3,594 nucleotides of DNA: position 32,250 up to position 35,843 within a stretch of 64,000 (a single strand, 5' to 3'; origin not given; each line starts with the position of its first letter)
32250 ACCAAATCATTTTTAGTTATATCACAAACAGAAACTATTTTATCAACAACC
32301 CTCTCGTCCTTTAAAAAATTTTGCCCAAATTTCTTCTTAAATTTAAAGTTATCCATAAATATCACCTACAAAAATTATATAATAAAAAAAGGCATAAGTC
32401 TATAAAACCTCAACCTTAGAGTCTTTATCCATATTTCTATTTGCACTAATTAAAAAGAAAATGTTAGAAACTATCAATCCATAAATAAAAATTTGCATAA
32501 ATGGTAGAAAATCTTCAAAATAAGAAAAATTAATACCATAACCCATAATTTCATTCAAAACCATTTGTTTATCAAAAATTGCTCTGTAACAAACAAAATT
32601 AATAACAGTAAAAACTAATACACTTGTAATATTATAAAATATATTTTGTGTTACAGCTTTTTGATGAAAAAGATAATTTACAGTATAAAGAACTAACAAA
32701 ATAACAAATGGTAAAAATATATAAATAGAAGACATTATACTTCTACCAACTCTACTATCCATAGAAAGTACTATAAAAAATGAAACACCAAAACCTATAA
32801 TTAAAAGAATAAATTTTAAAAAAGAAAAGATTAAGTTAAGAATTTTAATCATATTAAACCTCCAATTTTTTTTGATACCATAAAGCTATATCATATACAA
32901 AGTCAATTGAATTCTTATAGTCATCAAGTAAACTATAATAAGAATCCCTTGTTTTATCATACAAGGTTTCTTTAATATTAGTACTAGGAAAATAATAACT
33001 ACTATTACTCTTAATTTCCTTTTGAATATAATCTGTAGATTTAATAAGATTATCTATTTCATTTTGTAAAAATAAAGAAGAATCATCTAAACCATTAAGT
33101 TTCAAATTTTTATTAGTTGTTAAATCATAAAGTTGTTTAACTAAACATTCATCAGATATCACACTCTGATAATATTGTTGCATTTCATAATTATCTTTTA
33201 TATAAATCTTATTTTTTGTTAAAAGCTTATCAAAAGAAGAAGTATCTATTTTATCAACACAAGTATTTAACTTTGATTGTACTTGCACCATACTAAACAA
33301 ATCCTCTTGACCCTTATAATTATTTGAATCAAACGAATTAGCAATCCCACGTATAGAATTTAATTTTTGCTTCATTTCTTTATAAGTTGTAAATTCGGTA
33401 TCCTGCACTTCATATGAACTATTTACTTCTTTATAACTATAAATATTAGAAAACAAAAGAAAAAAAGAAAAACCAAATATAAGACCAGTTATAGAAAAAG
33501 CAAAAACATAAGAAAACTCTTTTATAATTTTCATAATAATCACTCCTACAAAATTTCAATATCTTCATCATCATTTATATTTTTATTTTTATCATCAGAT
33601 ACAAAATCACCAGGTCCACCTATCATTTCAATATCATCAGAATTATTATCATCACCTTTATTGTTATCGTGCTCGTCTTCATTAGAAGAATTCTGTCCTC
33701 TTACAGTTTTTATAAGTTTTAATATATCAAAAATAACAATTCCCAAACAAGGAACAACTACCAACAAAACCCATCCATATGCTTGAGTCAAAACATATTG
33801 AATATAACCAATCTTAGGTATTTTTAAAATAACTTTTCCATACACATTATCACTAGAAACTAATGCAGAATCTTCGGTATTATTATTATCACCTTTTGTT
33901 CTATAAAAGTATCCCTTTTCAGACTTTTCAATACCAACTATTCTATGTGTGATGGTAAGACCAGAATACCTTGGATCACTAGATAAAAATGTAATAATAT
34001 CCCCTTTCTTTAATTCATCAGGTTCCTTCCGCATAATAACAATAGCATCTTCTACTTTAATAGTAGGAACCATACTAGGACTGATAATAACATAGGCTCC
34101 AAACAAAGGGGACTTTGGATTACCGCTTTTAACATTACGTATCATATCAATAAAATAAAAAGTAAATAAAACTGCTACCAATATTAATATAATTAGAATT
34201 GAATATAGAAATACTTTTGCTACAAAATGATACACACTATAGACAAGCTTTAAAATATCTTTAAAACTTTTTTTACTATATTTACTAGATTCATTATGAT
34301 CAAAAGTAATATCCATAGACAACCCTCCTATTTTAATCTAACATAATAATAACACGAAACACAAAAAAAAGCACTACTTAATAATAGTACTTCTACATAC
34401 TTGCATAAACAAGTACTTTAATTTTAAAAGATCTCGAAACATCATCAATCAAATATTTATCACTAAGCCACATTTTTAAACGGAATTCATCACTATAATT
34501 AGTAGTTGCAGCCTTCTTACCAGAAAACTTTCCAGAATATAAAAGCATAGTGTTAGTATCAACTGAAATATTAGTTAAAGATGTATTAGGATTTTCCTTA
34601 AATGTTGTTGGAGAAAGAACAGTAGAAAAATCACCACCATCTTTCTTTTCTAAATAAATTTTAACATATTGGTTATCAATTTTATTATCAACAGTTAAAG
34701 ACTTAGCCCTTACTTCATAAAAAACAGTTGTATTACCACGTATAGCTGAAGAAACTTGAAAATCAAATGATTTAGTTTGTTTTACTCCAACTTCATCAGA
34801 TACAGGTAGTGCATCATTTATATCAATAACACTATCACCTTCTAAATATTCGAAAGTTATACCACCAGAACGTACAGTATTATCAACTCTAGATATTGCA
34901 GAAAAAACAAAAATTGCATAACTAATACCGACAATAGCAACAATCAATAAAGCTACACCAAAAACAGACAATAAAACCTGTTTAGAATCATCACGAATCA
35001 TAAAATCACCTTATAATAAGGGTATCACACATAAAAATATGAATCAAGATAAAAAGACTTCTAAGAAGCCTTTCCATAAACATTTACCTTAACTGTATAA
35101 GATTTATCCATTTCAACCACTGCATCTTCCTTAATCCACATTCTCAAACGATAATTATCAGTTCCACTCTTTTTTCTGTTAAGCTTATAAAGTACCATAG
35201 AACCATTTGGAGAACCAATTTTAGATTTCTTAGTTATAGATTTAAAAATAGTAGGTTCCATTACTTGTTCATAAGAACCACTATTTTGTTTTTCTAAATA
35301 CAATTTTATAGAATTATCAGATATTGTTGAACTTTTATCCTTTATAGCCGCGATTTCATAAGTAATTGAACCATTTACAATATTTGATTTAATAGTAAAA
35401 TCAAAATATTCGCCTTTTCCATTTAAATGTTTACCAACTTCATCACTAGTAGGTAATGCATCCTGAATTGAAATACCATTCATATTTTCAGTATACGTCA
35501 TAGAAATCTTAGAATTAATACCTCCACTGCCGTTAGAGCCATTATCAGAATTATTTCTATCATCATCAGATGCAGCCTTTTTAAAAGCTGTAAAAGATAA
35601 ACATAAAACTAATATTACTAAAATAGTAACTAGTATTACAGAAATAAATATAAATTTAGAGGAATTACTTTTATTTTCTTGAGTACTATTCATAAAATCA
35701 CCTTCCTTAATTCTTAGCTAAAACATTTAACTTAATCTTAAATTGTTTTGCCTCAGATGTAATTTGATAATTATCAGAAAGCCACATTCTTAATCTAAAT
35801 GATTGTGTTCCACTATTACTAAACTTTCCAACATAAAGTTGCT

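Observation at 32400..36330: SipW-like archaeal-type signal peptidase with three tandem paralogous anchored proteins, inserted between tatD and ksgA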

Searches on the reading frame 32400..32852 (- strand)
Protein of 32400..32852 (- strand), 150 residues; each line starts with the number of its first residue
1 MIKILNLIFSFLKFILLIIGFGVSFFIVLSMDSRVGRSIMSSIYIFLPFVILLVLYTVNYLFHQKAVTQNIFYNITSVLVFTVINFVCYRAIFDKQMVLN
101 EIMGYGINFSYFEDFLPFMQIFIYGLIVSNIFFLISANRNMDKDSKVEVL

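Call 3: search_protein_families(library=pfam, proteins=[window:32400-32852:-], max_evalue=1)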
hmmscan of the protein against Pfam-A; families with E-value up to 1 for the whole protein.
window:32400-32852:- (150 aa): 2 families
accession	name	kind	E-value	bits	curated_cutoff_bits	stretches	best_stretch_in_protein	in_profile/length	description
PF09925.14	DUF2157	-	0.054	13.6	32.4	1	10-76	63-130/146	Predicted membrane protein (DUF2157)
PF06195.18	DUF996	-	0.3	11.8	31.3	1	68-138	22-92/138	Protein of unknown function (DUF996)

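Call 4: search_protein_families(library=ncbifam, proteins=[window:32400-32852:-], max_evalue=1)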
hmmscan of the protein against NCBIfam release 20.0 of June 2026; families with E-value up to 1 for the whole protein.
window:32400-32852:- (150 aa): 0 families

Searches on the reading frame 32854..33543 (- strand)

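Call 3: search_protein_families(library=pfam, proteins=[window:32854-33543:-], max_evalue=1)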
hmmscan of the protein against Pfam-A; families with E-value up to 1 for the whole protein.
window:32854-33543:- (229 aa): 2 families
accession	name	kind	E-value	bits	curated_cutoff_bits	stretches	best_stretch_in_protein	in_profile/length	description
PF04977.20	DivIC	-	0.00098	19.3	28.9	0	148-182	32-66/80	Septum formation initiator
PF08611.15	DUF1774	-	0.16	12.8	23.5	1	5-50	46-90/95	Fungal protein of unknown function (DUF1774)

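Call 4: search_protein_families(library=ncbifam, proteins=[window:32854-33543:-], max_evalue=1)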
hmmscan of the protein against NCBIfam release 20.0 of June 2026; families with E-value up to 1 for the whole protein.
window:32854-33543:- (229 aa): 0 families

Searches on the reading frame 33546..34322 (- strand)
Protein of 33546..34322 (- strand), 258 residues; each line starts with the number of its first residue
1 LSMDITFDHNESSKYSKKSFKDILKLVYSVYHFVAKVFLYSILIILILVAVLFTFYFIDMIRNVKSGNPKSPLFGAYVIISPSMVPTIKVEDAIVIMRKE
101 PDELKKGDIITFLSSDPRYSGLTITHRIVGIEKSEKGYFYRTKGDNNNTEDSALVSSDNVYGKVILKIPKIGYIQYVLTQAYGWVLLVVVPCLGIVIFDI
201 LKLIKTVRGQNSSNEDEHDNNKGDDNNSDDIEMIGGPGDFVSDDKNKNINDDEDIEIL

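Call 3: search_protein_families(library=pfam, proteins=[window:33546-34322:-], max_evalue=1)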
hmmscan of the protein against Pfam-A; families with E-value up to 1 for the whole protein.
window:33546-34322:- (258 aa): 5 families
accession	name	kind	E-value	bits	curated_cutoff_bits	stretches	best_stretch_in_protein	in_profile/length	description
PF10502.14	Peptidase_S26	-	0.00012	22.5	22.9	1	73-131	22-80/168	Signal peptidase, peptidase S26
PF11368.13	DUF3169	-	0.044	13.8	31.6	1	37-111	105-177/250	Protein of unknown function (DUF3169)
PF05620.16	TMEM208_SND2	-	0.18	12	22.9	0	177-218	109-151/167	SRP-independent targeting protein 2/TMEM208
PF13314.11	DUF4083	-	0.27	11.7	25.4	1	38-69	5-34/57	Domain of unknown function (DUF4083)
PF25184.1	YxzE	-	0.47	12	40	1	185-239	4-58/65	YxzE-like putative bacteriocin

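Call 4: search_protein_families(library=ncbifam, proteins=[window:33546-34322:-], max_evalue=1)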
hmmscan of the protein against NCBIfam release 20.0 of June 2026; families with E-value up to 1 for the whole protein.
window:33546-34322:- (258 aa): 7 families
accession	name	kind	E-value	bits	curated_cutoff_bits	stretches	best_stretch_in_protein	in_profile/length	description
TIGR02228.1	sigpep_I_arch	equivalog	1.3e-30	106.4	51.85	1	43-198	6-153/158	signal peptidase I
NF046067.1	SigPepSipWBacil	equivalog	1.7e-28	99.5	190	1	41-223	5-185/189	signal peptidase I SipW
TIGR02227.1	sigpep_I_bact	equivalog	0.002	18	47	1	73-132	19-78/162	signal peptidase I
TIGR02754.1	sod_Ni_protease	equivalog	0.015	15.8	63.25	1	83-164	7-88/90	nickel-type superoxide dismutase maturation protease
TIGR00998.1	8a0101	subfamily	0.018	14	390.8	1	37-113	3-73/334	EmrA/EmrK family multidrug efflux transporter periplasmic adaptor subunit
NF047368.1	collar_FlbB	equivalog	0.12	12.2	110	0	38-63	4-29/193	periplasmic-type flagellar collar protein FlbB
TIGR04408.1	LptG_lptG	equivalog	0.6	8.7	240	1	32-78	5-51/351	LPS export ABC transporter permease LptG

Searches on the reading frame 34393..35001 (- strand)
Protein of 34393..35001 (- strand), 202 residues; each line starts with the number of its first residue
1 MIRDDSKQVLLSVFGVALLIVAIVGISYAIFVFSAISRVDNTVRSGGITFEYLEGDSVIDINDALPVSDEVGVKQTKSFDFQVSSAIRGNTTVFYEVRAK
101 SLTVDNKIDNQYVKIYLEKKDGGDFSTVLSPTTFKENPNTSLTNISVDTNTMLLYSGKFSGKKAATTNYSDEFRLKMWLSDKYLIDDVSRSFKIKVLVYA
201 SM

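Call 3: search_protein_families(library=pfam, proteins=[window:34393-35001:-], max_evalue=1)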
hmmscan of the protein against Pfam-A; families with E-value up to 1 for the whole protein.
window:34393-35001:- (202 aa): 1 family
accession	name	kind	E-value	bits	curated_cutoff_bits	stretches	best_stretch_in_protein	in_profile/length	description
PF11918.13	Peptidase_S41_N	-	0.14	12.7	26.6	1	117-197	46-128/129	N-terminal domain of Peptidase_S41 in eukaryotic IRBP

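Call 4: search_protein_families(library=ncbifam, proteins=[window:34393-35001:-], max_evalue=1)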
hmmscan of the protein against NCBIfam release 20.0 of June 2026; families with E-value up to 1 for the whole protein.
window:34393-35001:- (202 aa): 0 families

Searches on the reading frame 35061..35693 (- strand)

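Call 3: search_protein_families(library=pfam, proteins=[window:35061-35693:-], max_evalue=1)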
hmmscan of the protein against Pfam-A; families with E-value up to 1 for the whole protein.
window:35061-35693:- (210 aa): 2 families
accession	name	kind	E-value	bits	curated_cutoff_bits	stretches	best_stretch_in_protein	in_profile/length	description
PF16118.10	DUF4834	-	0.013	16.9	27.8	1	14-99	6-95/99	Domain of unknown function (DUF4834)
PF22433.2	MtxA_IG-like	-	0.017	15.4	26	1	156-201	35-80/83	Magnetotaxis protein MtxA, Immunoglobulin-like domain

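Call 4: search_protein_families(library=ncbifam, proteins=[window:35061-35693:-], max_evalue=1)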
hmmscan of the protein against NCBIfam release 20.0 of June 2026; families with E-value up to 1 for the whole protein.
window:35061-35693:- (210 aa): 2 families
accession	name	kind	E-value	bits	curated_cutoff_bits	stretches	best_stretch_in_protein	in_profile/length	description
NF045849.1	ICE_MMCAP2_0565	equivalog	0.00045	19.8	40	1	6-46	6-47/80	Mbov_0395 family pilin-like conjugal transfer protein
NF047803.1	LIC12338_lipo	equivalog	0.35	10.8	90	1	18-48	6-37/66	LIC12338 family lipoprotein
